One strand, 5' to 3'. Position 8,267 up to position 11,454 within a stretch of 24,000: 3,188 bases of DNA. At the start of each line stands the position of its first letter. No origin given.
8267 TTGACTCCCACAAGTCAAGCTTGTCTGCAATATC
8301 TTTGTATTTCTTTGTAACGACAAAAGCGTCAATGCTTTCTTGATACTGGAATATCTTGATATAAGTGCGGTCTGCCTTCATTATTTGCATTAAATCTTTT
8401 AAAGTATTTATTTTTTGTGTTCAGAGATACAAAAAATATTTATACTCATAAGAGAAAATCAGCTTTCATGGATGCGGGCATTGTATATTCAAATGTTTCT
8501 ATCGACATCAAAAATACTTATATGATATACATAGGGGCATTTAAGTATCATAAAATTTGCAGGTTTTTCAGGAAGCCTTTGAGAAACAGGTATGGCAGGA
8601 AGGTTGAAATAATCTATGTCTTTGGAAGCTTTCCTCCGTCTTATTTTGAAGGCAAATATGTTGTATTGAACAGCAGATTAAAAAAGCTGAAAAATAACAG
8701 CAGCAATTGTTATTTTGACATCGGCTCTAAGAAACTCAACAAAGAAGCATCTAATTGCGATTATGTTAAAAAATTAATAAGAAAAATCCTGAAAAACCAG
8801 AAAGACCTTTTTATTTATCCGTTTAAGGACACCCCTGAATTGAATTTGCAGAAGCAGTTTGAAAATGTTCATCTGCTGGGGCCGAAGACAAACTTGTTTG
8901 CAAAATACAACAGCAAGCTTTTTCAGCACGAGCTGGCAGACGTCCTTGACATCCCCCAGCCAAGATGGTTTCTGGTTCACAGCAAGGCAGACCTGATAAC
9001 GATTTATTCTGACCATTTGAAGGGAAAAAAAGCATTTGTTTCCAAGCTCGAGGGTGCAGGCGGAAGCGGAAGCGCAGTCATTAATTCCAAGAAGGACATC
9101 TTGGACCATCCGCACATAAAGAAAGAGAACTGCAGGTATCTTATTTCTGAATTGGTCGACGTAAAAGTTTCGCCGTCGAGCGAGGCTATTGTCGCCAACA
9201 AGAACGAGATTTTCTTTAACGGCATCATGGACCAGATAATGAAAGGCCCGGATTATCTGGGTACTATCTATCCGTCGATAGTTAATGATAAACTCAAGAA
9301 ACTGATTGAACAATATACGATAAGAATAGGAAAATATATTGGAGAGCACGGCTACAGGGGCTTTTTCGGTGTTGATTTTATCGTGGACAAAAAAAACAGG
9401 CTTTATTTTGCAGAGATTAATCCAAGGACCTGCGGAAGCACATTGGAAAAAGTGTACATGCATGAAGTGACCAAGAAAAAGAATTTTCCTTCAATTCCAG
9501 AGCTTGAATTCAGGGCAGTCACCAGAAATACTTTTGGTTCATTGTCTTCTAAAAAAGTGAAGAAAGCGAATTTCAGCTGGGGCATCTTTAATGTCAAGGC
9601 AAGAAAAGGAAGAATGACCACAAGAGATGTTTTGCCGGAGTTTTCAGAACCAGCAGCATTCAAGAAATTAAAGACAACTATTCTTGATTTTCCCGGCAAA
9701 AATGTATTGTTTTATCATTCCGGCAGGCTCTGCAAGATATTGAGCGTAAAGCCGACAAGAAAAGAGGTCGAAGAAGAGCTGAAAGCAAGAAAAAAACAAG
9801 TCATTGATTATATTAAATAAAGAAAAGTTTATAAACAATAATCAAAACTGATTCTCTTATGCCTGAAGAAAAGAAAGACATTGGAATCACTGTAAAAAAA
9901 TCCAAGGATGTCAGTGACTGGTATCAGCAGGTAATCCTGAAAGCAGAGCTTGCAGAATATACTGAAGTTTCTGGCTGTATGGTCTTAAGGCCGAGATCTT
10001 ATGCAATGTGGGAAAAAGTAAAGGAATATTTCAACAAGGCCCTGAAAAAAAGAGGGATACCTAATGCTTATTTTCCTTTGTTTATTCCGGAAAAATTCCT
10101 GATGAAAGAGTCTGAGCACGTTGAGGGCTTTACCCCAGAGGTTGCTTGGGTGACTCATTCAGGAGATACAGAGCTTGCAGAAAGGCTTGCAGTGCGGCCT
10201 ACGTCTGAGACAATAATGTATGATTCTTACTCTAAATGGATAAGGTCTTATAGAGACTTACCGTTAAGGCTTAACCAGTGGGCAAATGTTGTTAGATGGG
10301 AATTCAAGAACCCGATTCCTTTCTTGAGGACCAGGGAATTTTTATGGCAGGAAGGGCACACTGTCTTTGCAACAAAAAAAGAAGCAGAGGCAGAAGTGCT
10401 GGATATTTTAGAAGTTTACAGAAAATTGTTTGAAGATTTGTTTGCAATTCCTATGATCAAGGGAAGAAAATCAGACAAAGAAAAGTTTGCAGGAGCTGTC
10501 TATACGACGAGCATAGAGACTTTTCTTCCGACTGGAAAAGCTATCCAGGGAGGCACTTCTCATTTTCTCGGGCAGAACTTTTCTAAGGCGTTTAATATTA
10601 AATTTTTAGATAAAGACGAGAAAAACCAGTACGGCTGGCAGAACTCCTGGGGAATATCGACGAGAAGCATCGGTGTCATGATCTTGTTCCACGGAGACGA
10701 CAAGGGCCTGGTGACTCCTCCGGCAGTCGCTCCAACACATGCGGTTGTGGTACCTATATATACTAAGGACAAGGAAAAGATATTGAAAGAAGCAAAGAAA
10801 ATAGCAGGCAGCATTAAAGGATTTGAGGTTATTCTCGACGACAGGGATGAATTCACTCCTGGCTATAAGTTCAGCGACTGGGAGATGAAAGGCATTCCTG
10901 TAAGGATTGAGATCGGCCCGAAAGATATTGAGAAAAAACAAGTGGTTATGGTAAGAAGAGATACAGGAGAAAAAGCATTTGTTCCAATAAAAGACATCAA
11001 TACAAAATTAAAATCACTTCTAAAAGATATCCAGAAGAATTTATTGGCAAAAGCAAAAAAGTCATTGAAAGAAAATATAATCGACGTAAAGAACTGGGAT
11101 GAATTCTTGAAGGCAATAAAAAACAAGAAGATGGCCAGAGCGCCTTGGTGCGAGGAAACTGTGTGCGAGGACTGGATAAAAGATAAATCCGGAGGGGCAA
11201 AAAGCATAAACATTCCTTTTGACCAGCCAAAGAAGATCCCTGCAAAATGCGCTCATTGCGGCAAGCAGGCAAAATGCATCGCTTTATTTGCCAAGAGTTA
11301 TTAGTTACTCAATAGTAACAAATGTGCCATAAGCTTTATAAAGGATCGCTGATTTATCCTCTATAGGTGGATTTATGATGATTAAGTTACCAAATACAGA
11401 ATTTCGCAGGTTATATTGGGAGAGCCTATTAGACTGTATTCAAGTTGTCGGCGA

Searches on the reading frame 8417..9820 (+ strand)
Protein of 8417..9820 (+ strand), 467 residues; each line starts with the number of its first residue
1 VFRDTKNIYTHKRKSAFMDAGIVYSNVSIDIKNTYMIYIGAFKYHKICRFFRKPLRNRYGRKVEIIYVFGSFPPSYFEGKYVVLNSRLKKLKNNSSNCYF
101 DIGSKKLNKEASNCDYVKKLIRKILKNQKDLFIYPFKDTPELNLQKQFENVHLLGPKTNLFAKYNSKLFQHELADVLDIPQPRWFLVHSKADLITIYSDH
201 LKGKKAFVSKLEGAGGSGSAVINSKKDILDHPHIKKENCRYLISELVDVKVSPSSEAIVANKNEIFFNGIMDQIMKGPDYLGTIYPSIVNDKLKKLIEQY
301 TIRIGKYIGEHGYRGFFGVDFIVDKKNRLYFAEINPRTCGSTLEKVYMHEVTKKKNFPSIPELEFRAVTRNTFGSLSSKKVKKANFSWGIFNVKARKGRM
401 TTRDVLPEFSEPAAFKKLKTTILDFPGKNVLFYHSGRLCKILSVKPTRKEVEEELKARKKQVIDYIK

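Call 35: search_protein_families(library=pfam, max_evalue=0.01, proteins=[window:8417-9820:+])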
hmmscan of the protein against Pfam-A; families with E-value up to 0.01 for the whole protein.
window:8417-9820:+ (467 aa): 3 families
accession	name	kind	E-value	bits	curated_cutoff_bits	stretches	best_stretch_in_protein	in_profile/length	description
PF02655.19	ATP-grasp_3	-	1.8e-08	35.1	23.2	1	203-341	31-160/160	ATP-grasp domain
PF14398.11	ATPgrasp_YheCD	-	0.00032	20.5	26.8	1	280-352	169-241/255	YheC/D like ATP-grasp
PF07478.18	Dala_Dala_lig_C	-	0.0061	16.5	24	0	279-336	120-174/204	D-ala D-ala ligase C-terminus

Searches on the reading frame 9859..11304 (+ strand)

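Call 35: search_protein_families(library=pfam, max_evalue=0.01, proteins=[window:9859-11304:+])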
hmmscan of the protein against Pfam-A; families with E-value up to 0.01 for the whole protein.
window:9859-11304:+ (481 aa): 3 families
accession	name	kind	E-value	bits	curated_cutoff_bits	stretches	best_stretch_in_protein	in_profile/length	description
PF00587.30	tRNA-synt_2b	-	8.3e-23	81.8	29.3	1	105-274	6-175/179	tRNA synthetase class II core domain (G, H, P, S and T)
PF09180.16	ProRS-C_1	-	1.7e-22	79.7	31.5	1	413-481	1-71/71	Prolyl-tRNA synthetase, C-terminal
PF03129.25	HGTP_anticodon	-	4.2e-18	65.7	21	1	295-386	2-93/94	Anticodon binding domain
